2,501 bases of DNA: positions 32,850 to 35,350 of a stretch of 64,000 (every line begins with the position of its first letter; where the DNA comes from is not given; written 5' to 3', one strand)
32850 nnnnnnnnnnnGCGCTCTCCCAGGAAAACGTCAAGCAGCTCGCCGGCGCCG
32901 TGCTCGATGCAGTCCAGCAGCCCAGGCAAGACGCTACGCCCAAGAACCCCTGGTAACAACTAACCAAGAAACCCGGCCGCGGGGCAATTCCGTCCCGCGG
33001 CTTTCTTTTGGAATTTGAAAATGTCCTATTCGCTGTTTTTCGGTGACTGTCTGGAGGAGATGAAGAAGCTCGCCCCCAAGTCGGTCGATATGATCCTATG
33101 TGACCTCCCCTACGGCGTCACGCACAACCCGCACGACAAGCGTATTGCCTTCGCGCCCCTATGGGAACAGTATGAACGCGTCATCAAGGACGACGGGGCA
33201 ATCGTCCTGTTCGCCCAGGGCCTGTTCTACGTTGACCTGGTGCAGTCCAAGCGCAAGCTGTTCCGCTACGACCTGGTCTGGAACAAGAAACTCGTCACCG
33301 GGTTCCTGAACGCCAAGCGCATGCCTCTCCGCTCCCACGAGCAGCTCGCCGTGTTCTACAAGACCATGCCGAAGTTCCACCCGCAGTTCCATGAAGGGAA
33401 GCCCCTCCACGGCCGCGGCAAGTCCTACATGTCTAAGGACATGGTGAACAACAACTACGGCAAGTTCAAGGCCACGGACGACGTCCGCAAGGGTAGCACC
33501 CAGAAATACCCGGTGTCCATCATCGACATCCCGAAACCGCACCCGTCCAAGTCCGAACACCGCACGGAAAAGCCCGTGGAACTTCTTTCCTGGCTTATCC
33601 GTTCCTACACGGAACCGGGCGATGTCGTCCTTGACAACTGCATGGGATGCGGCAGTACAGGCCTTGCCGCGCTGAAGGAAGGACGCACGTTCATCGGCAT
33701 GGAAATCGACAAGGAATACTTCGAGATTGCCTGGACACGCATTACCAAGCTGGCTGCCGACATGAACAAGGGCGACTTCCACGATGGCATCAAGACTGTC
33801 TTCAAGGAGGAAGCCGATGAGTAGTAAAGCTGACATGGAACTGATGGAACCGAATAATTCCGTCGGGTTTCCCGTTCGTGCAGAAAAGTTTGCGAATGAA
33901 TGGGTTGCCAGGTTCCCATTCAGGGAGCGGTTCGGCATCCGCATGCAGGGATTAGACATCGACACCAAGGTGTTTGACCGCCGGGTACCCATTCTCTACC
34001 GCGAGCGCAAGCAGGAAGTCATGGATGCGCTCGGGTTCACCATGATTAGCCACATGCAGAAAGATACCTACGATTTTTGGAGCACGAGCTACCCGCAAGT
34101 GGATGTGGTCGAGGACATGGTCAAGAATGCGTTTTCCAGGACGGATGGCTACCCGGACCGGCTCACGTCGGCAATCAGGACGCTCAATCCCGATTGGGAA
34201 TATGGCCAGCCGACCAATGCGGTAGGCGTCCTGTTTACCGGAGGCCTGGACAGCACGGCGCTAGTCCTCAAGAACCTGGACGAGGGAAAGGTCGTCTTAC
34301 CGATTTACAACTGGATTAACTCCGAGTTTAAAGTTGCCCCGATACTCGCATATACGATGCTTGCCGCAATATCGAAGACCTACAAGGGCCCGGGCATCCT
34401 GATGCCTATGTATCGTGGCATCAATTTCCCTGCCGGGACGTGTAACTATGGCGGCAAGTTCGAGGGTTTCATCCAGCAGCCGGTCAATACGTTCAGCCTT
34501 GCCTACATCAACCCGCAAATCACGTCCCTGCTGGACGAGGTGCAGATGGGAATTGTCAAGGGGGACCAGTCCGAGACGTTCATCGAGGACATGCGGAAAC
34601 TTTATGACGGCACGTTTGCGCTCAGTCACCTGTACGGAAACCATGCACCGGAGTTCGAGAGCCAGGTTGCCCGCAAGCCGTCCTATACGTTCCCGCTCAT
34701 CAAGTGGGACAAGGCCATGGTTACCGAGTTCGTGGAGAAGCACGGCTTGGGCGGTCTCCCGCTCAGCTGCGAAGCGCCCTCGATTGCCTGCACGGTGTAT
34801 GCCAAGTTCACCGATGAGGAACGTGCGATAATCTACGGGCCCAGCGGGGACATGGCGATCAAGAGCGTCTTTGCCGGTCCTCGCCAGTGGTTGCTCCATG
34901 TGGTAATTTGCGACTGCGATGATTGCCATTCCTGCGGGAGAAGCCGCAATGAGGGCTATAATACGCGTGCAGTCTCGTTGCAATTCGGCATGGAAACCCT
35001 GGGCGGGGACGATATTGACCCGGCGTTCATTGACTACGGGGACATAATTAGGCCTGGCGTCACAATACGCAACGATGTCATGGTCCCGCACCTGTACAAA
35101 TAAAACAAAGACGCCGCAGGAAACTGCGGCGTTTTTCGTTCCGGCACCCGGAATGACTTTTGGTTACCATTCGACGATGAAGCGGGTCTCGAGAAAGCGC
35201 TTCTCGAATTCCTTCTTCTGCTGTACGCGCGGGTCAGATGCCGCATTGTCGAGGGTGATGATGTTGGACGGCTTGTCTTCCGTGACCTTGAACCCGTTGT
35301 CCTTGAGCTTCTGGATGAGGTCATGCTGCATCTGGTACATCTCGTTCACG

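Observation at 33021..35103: Translationally coupled beta-class DNA methyltransferase and QueC-like PP-loop enzyme: candidate DNA hypermodification pair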

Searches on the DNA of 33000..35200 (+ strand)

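Call 6: search_dna_similar(query=window:33000-35200:+, collection=phages, mode=distant, max_rows=20)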
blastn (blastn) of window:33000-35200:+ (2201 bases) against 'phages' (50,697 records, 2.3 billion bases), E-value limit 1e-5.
Records with a match: 14; places in all: 17; records where one place covers at least 80% of the query: 0.
Best place of each record, by identity: 60-80% 14.
By first word of the organism name: Xanthomonas 9; Burkholderia 4; Stenotrophomonas 1.
By host as written in the record: Xanthomonas euvesicatoria 3; Burkholderia cenocepacia HI2424 2; Stenotrophomonas maltophilia STM-19 1; Xanthomonas hortorum pv. vitians CFBP8641 1; Xanthomonas hortorum pv. vitians CFBP8643 1; Xanthomonas sp. 1; Xanthomonas hortorum pv. vitians AB16734deltaLPS3 1; Xanthomonas hortorum pv. vitians CFBP8638 (=LM16734) 1; and 3 more.
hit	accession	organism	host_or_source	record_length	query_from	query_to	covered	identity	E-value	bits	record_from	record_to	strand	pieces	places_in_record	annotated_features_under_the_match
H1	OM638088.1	Stenotrophomonas phage CUB19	Stenotrophomonas maltophilia STM-19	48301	559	743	8%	68.3%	7e-7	64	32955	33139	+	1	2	adenine-specific methyltransferase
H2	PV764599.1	Xanthomonas phage PhiXhv-7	Xanthomonas hortorum pv. vitians ...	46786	559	735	8%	70.4%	9e-12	80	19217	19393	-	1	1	DNA methyltransferase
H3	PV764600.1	Xanthomonas phage PhiXhv-18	Xanthomonas hortorum pv. vitians ...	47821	595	735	6%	72.7%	3e-11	78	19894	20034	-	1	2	methyltransferase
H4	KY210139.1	Xanthomonas phage KPhi1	Xanthomonas euvesicatoria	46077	595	731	6%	73.2%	1e-10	76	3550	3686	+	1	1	DNA methylase family protein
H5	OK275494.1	Xanthomonas phage MYK3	Xanthomonas sp.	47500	595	731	6%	73.2%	1e-10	76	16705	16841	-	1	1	DNA methylase family protein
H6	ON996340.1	Xanthomonas phage BsXeu269p/3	Xanthomonas euvesicatoria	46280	595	731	6%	73.2%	1e-10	76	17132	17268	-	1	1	adenine-specific methyltransferase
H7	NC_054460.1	Xanthomonas phage KPhi1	Xanthomonas euvesicatoria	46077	595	731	6%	73.2%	1e-10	76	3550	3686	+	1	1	DNA methylase family protein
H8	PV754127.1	Xanthomonas phage PhiXhv-28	Xanthomonas hortorum pv. vitians ...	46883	595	732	6%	69.6%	2e-6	61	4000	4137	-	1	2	DNA methyltransferase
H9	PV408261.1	Xanthomonas phage PhiXhv-1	Xanthomonas hortorum pv. vitians ...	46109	595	732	6%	69.6%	2e-6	61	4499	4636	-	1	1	DNA modification methyltransferase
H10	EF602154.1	Burkholderia phage BcepNY3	Burkholderia cenocepacia HI2424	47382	595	727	6%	72.2%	4e-10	74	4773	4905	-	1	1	DNA methylase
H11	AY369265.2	Burkholderia phage Bcep1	-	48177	595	727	6%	72.2%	4e-10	74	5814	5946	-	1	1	Bcep1-10: gp10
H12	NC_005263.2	Burkholderia phage Bcep1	Burkholderia cenocepacia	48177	595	727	6%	72.2%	4e-10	74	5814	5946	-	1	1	Bcep1-10: gp10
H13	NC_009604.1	Burkholderia phage BcepNY3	Burkholderia cenocepacia HI2424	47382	595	727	6%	72.2%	4e-10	74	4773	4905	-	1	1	DNA methylase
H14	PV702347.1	Xanthomonas phage PhiXhv-2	Xanthomonas hortorum pv. vitians ...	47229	619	744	6%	73.4%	4e-10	73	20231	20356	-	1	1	N-4 cytosine-specific methyltransferase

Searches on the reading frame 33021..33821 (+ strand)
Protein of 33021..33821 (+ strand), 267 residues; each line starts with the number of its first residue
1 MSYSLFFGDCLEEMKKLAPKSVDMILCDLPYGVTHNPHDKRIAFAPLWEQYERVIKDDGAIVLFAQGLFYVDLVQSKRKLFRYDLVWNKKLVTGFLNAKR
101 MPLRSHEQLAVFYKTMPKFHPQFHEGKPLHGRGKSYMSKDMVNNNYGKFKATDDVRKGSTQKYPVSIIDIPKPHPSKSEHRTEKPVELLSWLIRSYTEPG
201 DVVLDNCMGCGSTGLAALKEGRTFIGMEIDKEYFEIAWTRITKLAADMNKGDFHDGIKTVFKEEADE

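Call 3: search_protein_families(library=pfam, proteins=[window:33021-33821:+], max_evalue=1)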
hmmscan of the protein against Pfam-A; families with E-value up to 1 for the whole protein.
window:33021-33821:+ (267 aa): 3 families
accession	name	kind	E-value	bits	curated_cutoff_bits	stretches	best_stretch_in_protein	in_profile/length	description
PF01555.25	N6_N4_Mtase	-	1.7e-28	100.5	26.7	1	22-237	1-219/221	DNA methylase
PF01170.24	UPF0020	-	0.051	13.7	22.3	1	15-65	113-166/197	RMKL-like, methyltransferase domain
PF11599.14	AviRa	-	0.26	11.2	25.7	1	9-62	153-206/232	RRNA methyltransferase AviRa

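Call 4: search_protein_families(library=phrogs, proteins=[window:33021-33821:+], max_evalue=1)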
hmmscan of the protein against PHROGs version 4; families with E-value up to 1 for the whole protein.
window:33021-33821:+ (267 aa): 14 families
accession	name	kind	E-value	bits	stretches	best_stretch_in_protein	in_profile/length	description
phrog_67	-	other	1.1e-67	230.7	1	1-255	122-357/743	DNA methyltransferase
phrog_12862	-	unknown function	2.2e-41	142.2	1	2-122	2-122/149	-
phrog_18293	-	other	5.4e-28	98.3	1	149-244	16-110/119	methyltransferase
phrog_3008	-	other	1.3e-25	91.1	1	173-247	143-217/244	DNA methyltransferase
phrog_498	-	other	4.5e-23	82.6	1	9-248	207-427/633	DNA methyltransferase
phrog_8769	-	other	3.8e-13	50.1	1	190-243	2-55/71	methyltransferase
phrog_6952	-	other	4.5e-13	50.5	1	178-244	112-178/181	DNA methyltransferase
phrog_6025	-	other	1.1e-12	49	1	2-90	11-111/192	DNA methyltransferase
phrog_23148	-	unknown function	1.5e-11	45.6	1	150-242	56-147/165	-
phrog_23085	-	unknown function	1.6e-10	41.7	1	165-243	26-107/138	-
phrog_16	-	DNA, RNA and nucleotide metabolism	4.7e-07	29.4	1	186-238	854-906/986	DNA helicase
phrog_18146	-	other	0.00017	21.6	1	185-231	54-101/452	DNA methyltransferase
phrog_23224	-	other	0.0014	19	1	179-241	230-292/305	DNA methyltransferase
phrog_12517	-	unknown function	0.004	17.4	1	188-246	94-152/316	-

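Call 5: search_protein_families(library=ncbifam, proteins=[window:33021-33821:+], max_evalue=1)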
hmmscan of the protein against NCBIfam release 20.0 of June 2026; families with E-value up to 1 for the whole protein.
window:33021-33821:+ (267 aa): 7 families
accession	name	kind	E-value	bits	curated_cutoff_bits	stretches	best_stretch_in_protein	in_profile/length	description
NF050803.1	DnaMtaseCcrMCaul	equivalog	6.8e-21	74.5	830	2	142-245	146-251/350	adenine-specific DNA-methyltransferase CcrM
NF010253.0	PRK13699.1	subfamily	5.3e-20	72.1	244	2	173-255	137-219/226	DNA methyltransferase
NF008572.0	PRK11524.1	equivalog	1.9e-18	66.6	292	2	178-244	193-259/294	adenine-specific DNA-methyltransferase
NF043040.1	corrin_prot_MT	hypoth_equivalog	0.005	16.3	180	1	191-246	33-88/216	corrinoid protein-associated methyltransferase CpaM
TIGR01177.1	TIGR01177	hypoth_equivalog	0.021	14.1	316.55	1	18-65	245-294/330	TIGR01177 family methyltransferase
NF011529.0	PRK14968.1-3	equivalog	0.083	12.3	162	1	197-259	32-97/198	putative methyltransferase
TIGR03534.1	RF_mod_PrmC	equivalog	0.13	11.7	199.1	1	191-256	79-150/253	peptide chain release factor N(5)-glutamine methyltransferase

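Call 19: search_protein_families(library=padloc, proteins=[window:33021-33821:+], max_evalue=1)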
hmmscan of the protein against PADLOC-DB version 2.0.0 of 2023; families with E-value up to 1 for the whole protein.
window:33021-33821:+ (267 aa): 62 families (the best 25 are shown)
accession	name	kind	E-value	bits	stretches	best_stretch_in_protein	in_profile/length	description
PDLC03251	MTase_II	-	1.5e-63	212.7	2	5-122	7-124/282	Type II methyltransferase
PDLC03371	MTase_II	-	6.6e-34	115.6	1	4-247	12-258/260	Type II methyltransferase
PDLC03228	MTase_II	-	5.6e-27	93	2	150-253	113-217/227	Type II methyltransferase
PDLC03299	MTase_II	-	1.4e-23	81.8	1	2-259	14-274/296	Type II methyltransferase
PDLC03216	MTase_II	-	8.2e-23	79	2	142-246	154-260/364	Type II methyltransferase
PDLC03320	MTase_II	-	1.9e-20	71.2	2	164-250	197-283/289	Type II methyltransferase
PDLC03353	MTase_II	-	1.4e-19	68.6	1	4-245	11-254/260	Type II methyltransferase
PDLC03738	oMTase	-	1.7e-19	67.8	2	145-245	167-269/376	orphan methyltransferase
PDLC03265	MTase_II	-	2.9e-19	67.7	2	174-244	261-331/333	Type II methyltransferase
PDLC03387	MTase_II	-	1.7e-18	64.8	1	76-245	137-280/289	Type II methyltransferase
PDLC03350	MTase_II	-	1.3e-17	62.2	2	152-246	206-300/312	Type II methyltransferase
PDLC03732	oMTase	-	3e-16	57.8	1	15-239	24-246/258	orphan methyltransferase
PDLC03308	MTase_II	-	3.2e-16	57.3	1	4-243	171-397/419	Type II methyltransferase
PDLC03241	MTase_II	-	5.2e-15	53.3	2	177-242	369-434/447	Type II methyltransferase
PDLC03327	MTase_II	-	6.5e-15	53.2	1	8-234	45-280/319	Type II methyltransferase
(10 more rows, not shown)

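Call 44: search_solved_structures(query=window:33021-33821:+, max_evalue=0.00001, show_alignments=1)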
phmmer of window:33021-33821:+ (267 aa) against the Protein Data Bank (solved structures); distinct sequences matched with E-value up to 0.00001: 10.
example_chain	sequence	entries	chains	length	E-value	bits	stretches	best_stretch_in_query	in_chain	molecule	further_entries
6pbd_A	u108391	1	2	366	8.1e-21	77.6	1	144-245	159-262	Modification methylase CcrMI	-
8urk_A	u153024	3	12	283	1.9e-15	60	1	8-246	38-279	Methyltransferase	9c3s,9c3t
1nw8_A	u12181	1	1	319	7e-15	58.1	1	8-236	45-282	MODIFICATION METHYLASE RSRI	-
1eg2_A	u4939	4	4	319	8.4e-15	57.9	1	8-236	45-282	MODIFICATION METHYLASE RSRI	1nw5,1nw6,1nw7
9c3u_A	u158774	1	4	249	1.7e-14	56.9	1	8-242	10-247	Methyltransferase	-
1g60_A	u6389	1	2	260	4.9e-13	52.1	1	9-236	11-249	Adenine-specific Methyltransferase MboIIA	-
5hek_A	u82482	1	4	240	1.3e-12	50.7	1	175-242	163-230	Adenine specific DNA methyltransferase (DpnA)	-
5hfj_A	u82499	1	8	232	1.6e-12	50.4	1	175-241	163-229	Adenine specific DNA methyltransferase (DpnA)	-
2zie_A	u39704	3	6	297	4.1e-07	32.6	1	173-243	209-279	Putative modification methylase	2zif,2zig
1boo_A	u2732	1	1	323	2.2e-06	30.2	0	180-237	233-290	PROTEIN (N-4 CYTOSINE-SPECIFIC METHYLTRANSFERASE PVU II)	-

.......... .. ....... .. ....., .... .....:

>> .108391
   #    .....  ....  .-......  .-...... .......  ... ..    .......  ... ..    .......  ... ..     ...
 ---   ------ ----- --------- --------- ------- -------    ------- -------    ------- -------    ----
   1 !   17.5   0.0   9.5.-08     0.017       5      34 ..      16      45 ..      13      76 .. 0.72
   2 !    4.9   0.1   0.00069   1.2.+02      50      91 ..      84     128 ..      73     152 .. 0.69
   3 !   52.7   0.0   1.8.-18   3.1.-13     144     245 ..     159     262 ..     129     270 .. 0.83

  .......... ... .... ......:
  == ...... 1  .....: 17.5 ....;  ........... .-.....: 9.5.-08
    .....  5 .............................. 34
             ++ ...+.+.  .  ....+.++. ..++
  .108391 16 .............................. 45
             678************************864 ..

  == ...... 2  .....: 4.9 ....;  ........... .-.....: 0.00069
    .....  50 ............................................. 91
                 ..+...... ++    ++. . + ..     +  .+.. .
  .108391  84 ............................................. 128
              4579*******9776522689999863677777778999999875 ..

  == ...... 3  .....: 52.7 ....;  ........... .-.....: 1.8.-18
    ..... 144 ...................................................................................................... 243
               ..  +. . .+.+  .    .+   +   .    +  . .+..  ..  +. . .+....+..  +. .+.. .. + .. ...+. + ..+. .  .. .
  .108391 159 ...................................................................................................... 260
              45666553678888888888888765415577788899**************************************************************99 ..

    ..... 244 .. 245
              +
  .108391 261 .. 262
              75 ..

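Call 92: search_dna_similar(query=window:33021-33821:+, collection=phages, mode=protein, max_rows=25, max_evalue=1e-20)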
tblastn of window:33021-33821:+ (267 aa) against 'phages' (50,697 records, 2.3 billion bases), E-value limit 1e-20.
Records with a match: 400; places in all: 432; records where one place covers at least 80% of the query: 390.
Best place of each record, by identity: <60% 400.
By first word of the organism name: Vibrio 47; Lactococcus 41; Brucella 41; Synechococcus 31; Flavobacterium 31; Salmonella 18; Pseudomonas 14; Klebsiella 14; Staphylococcus 14; Enterococcus 11; and 39 more.
By host as written in the record: - 68; Lactococcus lactis 28; Flavobacterium sp. LMO6 19; Brucella abortus S19 14; Flavobacterium sp. LMO9 12; Klebsiella pneumoniae 10; Synechococcus 10; Vibrio crassostreae 6; and 135 more.
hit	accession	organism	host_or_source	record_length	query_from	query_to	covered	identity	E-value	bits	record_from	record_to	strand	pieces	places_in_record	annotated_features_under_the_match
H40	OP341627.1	Geobacillus phage vB_GthS_PK3.6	Geobacillus thermodenitrificans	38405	8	243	88%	52.7%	9e-58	248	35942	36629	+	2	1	DNA-methyltransferase (x2)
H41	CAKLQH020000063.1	Acinetobacter phage MD-2021a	not known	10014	1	266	100%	45.8%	7e-65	224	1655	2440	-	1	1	yhdJ: methyltransferase | Uncharacterised protein (x2)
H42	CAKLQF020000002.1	Acinetobacter phage MD-2021a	not known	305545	1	266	100%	45.8%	7e-65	224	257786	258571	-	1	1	yhdJ: methyltransferase | Uncharacterised protein (x2)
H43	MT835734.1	Bacteriophage sp.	human fecal samples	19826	5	258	95%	46.4%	3e-63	219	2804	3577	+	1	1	record has no annotation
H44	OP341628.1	Geobacillus phage vB_GthS_PK5.1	Geobacillus thermodenitrificans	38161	8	243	88%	49.2%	2e-62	217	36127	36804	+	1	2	DNA methyltransferase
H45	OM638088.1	Stenotrophomonas phage CUB19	Stenotrophomonas maltophilia STM-19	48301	1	242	91%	47.9%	2e-62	217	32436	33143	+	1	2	adenine-specific methyltransferase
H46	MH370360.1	Salmonella phage S102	Salmonella enterica serotype ...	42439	3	243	90%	47.1%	1e-61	215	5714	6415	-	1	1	adenine-specific methyltransferase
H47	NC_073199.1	Salmonella phage S102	Salmonella enterica serotype ...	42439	3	243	90%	47.1%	1e-61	215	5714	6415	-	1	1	adenine-specific methyltransferase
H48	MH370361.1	Salmonella phage S103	Salmonella enterica serotype ...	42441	3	243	90%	47.1%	1e-61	215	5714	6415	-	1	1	adenine-specific methyltransferase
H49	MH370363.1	Salmonella phage S106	Salmonella enterica serotype ...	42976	3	243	90%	47.1%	1e-61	215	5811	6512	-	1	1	adenine-specific methyltransferase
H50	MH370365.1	Salmonella phage S111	Salmonella enterica serotype ...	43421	3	243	90%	47.1%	1e-61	215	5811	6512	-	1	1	adenine-specific methyltransferase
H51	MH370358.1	Salmonella phage S100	Salmonella enterica serotype ...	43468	3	243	90%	47.1%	1e-61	215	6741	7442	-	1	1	adenine-specific methyltransferase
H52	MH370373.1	Salmonella phage S120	Salmonella enterica serotype ...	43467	3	243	90%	47.1%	1e-61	215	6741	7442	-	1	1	adenine-specific methyltransferase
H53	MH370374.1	Salmonella phage S123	Salmonella enterica serotype ...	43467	3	243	90%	47.1%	1e-61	215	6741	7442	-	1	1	adenine-specific methyltransferase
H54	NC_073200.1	Salmonella phage S100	Salmonella enterica serotype ...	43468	3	243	90%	47.1%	1e-61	215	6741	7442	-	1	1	adenine-specific methyltransferase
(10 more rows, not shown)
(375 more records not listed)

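Call 93: get_annotated_region(hit=H47, flank=2500)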
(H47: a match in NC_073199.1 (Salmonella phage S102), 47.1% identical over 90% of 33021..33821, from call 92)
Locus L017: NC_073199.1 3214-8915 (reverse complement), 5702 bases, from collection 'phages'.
description: Salmonella phage S102, complete genome.
organism: Salmonella phage S102 (NCBI taxid 2231336)
taxonomy: Viruses; Duplodnaviria; Heunggongvirae; Uroviricota; Caudoviricetes; Guernseyvirinae; Jerseyvirus
host: Salmonella enterica serotype Enteritidis P132344; source: -; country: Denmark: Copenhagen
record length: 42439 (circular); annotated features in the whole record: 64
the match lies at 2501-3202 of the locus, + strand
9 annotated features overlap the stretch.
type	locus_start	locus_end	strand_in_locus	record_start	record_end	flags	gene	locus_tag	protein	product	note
CDS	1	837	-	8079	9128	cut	-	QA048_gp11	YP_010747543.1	capsid protein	label: orf11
CDS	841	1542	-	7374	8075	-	-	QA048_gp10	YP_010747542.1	hypothetical protein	label: orf10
CDS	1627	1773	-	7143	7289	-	-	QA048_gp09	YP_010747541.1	hypothetical protein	label: orf9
CDS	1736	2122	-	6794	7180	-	-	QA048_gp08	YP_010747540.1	hypothetical protein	label: orf8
CDS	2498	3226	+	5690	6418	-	-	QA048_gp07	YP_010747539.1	adenine-specific methyltransferase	label: orf7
CDS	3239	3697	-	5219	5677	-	-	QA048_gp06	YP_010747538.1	neck whiskers protein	label: orf6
CDS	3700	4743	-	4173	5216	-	-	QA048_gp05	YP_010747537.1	hypothetical protein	label: orf5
CDS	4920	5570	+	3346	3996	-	-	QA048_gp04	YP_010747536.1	hypothetical protein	label: orf4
CDS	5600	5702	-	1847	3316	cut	-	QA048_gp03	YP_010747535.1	62kDa structural protein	label: orf3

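Call 94: get_annotated_region(hit=H42, flank=3000)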
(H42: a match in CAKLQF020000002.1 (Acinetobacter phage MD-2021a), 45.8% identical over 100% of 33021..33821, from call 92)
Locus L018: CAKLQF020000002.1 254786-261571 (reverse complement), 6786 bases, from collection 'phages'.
description: Acinetobacter phage MD-2021a strain 5899STDY8049186 genome assembly, contig: ERS3583562SCcontig000002, whole genome shotgun sequence.
organism: Acinetobacter phage MD-2021a (NCBI taxid 2899278)
taxonomy: Viruses; Duplodnaviria; Heunggongvirae; Uroviricota; Caudoviricetes
host: -; source: not known; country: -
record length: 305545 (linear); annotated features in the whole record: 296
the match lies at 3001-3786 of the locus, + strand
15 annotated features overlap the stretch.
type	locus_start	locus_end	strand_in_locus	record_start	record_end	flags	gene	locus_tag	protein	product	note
CDS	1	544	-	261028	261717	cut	-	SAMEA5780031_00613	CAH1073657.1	phage repressor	-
CDS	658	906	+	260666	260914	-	-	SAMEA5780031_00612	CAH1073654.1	Uncharacterised protein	-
CDS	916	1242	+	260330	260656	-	-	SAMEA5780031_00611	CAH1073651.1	Uncharacterised protein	-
CDS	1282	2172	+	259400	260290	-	-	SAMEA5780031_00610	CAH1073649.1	Uncharacterised protein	-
CDS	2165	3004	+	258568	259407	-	-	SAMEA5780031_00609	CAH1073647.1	Uncharacterised protein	-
CDS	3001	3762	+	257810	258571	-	yhdJ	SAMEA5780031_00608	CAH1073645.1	methyltransferase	-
CDS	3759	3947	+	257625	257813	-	-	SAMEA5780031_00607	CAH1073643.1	Uncharacterised protein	-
CDS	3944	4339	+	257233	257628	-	-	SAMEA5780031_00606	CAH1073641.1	Uncharacterised protein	-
CDS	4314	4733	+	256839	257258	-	08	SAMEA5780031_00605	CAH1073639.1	putative phage related protein gp8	-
CDS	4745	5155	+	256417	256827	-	-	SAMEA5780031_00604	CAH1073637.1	Uncharacterised protein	-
CDS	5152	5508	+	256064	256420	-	-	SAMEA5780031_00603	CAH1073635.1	Uncharacterised protein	-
CDS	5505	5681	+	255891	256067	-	-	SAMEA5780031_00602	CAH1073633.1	Uncharacterised protein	-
CDS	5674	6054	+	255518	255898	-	-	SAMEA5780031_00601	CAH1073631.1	Uncharacterised protein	-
CDS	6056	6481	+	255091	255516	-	-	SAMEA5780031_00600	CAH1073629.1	Uncharacterised protein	-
CDS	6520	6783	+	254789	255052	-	-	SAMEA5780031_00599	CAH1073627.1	Uncharacterised protein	-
